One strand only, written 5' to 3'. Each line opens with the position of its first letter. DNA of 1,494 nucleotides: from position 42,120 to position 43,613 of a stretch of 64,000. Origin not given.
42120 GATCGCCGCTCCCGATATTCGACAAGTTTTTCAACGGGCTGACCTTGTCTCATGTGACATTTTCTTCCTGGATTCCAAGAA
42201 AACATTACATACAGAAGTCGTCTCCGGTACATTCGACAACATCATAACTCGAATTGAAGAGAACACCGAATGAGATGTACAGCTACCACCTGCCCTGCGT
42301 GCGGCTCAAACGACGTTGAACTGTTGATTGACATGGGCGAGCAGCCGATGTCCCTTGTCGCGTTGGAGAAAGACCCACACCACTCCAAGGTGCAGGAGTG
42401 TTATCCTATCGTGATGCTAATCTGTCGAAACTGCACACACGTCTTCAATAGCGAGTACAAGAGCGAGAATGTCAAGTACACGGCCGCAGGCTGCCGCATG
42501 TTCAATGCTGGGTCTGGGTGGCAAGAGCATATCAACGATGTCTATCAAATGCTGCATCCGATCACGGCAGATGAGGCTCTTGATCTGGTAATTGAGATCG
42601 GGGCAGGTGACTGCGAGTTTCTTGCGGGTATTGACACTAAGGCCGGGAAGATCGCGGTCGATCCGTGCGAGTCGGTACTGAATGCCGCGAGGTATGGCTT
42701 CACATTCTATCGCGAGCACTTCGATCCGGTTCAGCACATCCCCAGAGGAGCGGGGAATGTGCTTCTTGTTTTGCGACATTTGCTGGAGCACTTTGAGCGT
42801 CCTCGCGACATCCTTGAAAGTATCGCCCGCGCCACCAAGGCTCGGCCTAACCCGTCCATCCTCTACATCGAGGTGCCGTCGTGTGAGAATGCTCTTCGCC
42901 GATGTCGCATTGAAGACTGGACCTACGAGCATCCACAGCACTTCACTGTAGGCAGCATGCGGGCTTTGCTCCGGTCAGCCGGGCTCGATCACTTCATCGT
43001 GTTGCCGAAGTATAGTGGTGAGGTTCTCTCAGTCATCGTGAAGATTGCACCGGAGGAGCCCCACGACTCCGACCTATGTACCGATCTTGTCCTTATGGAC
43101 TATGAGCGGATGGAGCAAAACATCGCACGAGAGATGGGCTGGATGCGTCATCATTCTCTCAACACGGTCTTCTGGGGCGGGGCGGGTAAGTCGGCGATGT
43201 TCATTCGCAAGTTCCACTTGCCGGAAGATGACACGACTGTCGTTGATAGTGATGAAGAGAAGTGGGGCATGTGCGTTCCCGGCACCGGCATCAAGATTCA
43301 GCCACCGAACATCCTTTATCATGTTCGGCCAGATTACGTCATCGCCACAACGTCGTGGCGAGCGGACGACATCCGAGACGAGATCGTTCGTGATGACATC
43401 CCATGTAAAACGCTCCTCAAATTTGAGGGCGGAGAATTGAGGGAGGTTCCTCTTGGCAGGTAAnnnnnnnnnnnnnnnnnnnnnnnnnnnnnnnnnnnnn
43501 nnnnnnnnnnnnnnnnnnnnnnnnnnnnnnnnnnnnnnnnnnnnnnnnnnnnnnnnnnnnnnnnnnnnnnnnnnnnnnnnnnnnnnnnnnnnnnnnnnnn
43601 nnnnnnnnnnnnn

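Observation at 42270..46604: Phage-borne sugar/glycan modification module: zinc-ribbon C-methyltransferase + GT41-like glycosyltransferase + HTH-phosphoesterase, downstream of SNF2 helicase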

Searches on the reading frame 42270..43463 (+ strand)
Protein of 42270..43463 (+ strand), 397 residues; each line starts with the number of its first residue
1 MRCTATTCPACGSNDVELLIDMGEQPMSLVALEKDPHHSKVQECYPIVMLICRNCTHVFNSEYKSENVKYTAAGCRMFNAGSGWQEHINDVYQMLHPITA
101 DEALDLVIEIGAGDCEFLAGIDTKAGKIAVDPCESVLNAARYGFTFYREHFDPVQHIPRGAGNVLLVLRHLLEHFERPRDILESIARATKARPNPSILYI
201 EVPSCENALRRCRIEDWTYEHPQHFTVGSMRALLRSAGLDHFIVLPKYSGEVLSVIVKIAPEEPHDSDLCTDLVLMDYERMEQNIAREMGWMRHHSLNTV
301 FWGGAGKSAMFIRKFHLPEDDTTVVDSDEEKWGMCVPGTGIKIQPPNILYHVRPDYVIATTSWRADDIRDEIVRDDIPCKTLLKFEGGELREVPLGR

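Call 3: search_protein_families(library=pfam, proteins=[window:42270-43463:+], max_evalue=0.1)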
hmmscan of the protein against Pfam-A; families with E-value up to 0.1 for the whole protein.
window:42270-43463:+ (397 aa): 6 families
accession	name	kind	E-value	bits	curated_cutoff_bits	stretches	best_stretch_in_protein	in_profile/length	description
PF08421.16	Methyltransf_13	-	2.7e-07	31.1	31.3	1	8-66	1-58/62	Putative zinc binding domain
PF08484.17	Methyltransf_14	-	1.2e-06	28.8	23.5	1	280-364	52-136/160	C-methyltransferase C-terminal domain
PF13489.12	Methyltransf_23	-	4.1e-06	27.1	27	1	107-240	26-160/164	Methyltransferase domain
PF08242.18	Methyltransf_12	-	0.068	14.3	30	0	108-190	1-93/98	Methyltransferase domain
PF09723.15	Zn_ribbon_8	-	0.077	13.5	34.4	0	5-17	26-38/41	Zinc ribbon domain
PF08271.17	Zn_Ribbon_TF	-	0.097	12.7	29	0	7-16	2-11/43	TFIIB zinc-binding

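Call 4: search_protein_families(library=phrogs, proteins=[window:42270-43463:+], max_evalue=0.01)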
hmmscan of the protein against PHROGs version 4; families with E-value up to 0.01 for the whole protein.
window:42270-43463:+ (397 aa): 1 family
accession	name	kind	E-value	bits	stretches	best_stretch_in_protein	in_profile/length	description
phrog_1305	-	DNA, RNA and nucleotide metabolism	0.0077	16.6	0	6-82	17-73/226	DNA binding protein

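Call 9: search_solved_structures(query=window:42270-43463:+, max_evalue=1, show_alignments=1)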
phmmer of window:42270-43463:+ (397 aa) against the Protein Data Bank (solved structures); distinct sequences matched with E-value up to 1: 8.
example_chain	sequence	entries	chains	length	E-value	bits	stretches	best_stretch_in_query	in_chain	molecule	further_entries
4rv9_A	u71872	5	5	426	4.2e-13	52.1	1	5-359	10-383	D-mycarose 3-C-methyltransferase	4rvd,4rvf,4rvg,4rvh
4e31_A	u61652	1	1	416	6.6e-05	25.1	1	5-367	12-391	TcaB9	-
3ndi_A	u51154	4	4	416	6.8e-05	25.1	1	5-367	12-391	Methyltransferase | TcaB9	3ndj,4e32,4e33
4e2x_A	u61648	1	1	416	7.7e-05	24.9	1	5-367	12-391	TcaB9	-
4e2y_A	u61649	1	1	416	0.00014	24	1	5-367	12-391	TcaB9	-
4e2z_A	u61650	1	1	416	0.00048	22.3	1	5-367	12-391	TcaB9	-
4e2w_A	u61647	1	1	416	0.00048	22.3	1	5-367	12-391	TcaB9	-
4e30_A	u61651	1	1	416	0.00099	21.3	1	5-367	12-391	TcaB9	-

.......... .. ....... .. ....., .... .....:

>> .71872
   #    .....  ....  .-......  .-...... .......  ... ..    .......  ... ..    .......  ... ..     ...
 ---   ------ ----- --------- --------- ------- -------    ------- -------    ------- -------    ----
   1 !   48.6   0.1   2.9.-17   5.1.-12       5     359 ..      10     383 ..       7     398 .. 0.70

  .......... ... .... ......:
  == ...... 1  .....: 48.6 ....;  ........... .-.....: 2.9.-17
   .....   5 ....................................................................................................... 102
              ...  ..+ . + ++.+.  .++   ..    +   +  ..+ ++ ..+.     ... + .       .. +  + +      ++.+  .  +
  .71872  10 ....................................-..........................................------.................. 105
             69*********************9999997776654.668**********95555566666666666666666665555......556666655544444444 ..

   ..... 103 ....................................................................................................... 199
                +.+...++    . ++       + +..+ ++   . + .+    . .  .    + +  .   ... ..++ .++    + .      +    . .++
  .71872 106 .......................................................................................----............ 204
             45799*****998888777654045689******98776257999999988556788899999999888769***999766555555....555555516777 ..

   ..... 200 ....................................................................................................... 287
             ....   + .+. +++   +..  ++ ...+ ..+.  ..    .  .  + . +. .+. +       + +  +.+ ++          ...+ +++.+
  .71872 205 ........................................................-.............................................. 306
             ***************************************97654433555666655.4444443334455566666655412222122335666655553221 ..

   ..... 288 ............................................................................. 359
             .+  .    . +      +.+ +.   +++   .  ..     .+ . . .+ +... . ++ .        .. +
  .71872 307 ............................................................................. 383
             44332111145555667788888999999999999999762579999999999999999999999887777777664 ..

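Call 30: find_homologous_proteins(query=window:42270-43463:+, max_evalue=0.001)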
Query window:42270-43463:+ (397 aa): 117 proteins with E <= 0.001 among 3566 candidates.
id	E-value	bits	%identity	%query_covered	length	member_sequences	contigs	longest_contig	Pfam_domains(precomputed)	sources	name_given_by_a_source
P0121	7.5e-271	916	97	100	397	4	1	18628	PF13489.13,PF08421.17,PF08484.18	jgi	-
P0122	7.7e-226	768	80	100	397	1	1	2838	PF13489.13,PF08421.17,PF08484.18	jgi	jgi:hypothetical protein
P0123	5.2e-218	742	78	100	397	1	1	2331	PF13489.13,PF08421.17,PF08484.18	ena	-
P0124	1.3e-215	734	78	100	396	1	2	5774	PF13489.13,PF08421.17,PF08484.18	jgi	jgi:hypothetical protein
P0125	9.8e-215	731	77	100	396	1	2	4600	PF13489.13,PF08421.17,PF08484.18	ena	-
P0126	1.7e-213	727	76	100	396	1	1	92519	PF13489.13,PF08484.18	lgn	-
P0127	2.6e-208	710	75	100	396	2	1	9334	PF13489.13,PF08421.17,PF08484.18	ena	-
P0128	3.5e-208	710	80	95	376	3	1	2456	PF13489.13,PF08484.18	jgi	jgi:hypothetical protein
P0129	2.7e-206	703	75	100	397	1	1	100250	PF13489.13,PF08421.17,PF08484.18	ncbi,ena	-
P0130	5.6e-206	702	74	100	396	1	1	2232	PF13489.13,PF08421.17,PF08484.18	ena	-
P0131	5.7e-206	702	79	95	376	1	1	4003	PF13489.13,PF08484.18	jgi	jgi:hypothetical protein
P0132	6.4e-206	702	75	100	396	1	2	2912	PF13489.13,PF08484.18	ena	-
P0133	2.8e-199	680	77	93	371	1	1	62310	PF13489.13,PF08484.18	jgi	jgi:hypothetical protein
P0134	6.2e-199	679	77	93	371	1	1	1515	PF13489.13,PF08484.18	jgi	-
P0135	2.8e-188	644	73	95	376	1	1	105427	PF13489.13,PF08484.18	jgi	jgi:hypothetical protein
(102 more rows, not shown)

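Call 32: search_solved_structures(query=A2, max_evalue=0.001, show_alignments=2)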
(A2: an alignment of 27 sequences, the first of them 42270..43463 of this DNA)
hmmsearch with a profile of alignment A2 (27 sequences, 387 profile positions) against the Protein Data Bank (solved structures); distinct sequences matched with E-value up to 0.001: 13.
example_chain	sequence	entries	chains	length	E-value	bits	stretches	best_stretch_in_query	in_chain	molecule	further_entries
4rv9_A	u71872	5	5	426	2.2e-26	95.6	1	2-346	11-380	D-mycarose 3-C-methyltransferase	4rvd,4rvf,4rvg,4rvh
3ndi_A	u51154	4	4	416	1.8e-14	56.4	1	2-347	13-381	Methyltransferase | TcaB9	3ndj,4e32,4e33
4e2x_A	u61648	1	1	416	2.1e-14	56.2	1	2-347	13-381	TcaB9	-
5t64_A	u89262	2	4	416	2.1e-14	56.1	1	3-349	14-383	Sugar 3-C-methyl transferase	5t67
4e31_A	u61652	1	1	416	2.2e-14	56.1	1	2-347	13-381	TcaB9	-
4e2y_A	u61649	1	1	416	1.9e-13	53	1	2-347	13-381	TcaB9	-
5t6b_A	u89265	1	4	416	5.1e-13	51.6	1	3-347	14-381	Sugar 3-C-methyl transferase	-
4e2w_A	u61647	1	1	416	8.5e-13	50.9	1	2-347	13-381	TcaB9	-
4e2z_A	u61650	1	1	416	9.6e-13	50.7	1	2-347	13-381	TcaB9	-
4e30_A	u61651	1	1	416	8.5e-12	47.6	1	2-347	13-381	TcaB9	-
3dli_A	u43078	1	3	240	8.8e-10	41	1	88-274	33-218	methyltransferase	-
2p7h_A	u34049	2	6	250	3e-06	29.3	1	99-198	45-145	Hypothetical protein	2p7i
3cc8_A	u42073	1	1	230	7.3e-06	28.1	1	92-242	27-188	Putative methyltransferase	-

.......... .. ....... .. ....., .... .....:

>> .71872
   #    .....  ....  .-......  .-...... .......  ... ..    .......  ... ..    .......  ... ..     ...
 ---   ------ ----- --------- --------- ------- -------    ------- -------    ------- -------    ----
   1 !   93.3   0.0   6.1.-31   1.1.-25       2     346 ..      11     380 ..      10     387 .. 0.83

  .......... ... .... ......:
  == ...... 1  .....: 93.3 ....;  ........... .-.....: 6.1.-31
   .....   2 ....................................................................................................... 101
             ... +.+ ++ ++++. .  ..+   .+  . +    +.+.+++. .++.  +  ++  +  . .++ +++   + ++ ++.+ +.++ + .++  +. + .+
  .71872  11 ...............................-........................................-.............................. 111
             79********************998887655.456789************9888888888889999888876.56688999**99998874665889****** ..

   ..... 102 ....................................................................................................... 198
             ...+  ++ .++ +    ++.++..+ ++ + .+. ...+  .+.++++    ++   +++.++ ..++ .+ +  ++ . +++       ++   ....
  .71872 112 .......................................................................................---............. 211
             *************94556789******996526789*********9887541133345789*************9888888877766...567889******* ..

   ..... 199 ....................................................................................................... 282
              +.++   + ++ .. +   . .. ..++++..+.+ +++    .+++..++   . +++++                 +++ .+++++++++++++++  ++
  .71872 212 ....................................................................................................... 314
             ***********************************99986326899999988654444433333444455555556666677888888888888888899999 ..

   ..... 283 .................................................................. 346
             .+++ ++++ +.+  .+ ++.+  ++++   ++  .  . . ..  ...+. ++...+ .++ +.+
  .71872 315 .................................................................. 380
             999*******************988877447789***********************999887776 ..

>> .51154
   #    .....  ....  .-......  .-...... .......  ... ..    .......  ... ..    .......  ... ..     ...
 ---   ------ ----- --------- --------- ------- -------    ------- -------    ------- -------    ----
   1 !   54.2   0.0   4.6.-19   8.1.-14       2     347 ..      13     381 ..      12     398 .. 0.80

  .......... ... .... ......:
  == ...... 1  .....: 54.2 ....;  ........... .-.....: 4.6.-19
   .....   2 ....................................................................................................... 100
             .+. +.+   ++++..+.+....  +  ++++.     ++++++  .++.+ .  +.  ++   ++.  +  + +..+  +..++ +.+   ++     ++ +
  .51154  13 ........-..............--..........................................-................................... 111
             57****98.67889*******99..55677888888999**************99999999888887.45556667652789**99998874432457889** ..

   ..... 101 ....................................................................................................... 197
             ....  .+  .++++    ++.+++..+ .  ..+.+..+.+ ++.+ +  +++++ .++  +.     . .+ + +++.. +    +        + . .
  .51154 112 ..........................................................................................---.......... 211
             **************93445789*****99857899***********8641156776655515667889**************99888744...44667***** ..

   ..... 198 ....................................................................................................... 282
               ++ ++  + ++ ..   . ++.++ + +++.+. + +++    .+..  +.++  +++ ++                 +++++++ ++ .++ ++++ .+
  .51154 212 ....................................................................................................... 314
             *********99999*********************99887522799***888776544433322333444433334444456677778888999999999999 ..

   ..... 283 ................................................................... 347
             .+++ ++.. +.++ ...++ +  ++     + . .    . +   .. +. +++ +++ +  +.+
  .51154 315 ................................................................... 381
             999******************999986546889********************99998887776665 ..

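Call 74: search_protein_families(library=padloc, proteins=[window:42270-43463:+], max_evalue=0.001)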
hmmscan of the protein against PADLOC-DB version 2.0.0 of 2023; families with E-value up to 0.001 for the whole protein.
window:42270-43463:+ (397 aa): 0 families

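Call 76: predict_structure(alignment_id=A4)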
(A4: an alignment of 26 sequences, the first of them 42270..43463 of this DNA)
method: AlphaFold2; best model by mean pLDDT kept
length: 397 residues; sequences in the alignment: 26
mean_pLDDT: 91.6   pTM: 0.68
mean pLDDT of the five models: 91.6, 90.9, 90.5, 90.3, 89.0
residues with pLDDT >= 90: 306; 70-90: 73; 50-70: 18; < 50: 0
segments of 3 or more residues with pLDDT < 50: none
pLDDT, mean of each block of 10 residues (from residue 1): 76 96 90 86 95 98 89 71 93 97 97 95 98 93 95 92 96 94 94 95 96 93 98 96 96 97 64 75 87 91 91 91 94 93 96 95 93 96 93 90
secondary structure, 60 per line:
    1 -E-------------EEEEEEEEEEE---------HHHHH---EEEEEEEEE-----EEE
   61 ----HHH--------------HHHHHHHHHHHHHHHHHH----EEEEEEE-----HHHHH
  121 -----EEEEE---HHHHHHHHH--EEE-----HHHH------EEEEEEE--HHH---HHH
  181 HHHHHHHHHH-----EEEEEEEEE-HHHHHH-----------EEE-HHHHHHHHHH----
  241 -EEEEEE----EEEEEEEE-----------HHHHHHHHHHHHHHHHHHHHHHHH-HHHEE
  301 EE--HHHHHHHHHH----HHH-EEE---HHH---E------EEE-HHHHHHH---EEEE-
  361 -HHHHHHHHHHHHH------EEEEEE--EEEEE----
elements in order: E16-26 H36-40 E44-52 E58-60 H82-99 E104-110 H116-120 E126-130 H134-142 E145-147 H153-156 E163-169 H178-190 E196-204 H206-211 E223-225 H227-236 E242-247 E252-259 H271-294 E299-302 H305-314 E323-325 E342-344 H346-352 E356-359 H362-374 E381-386 E389-393
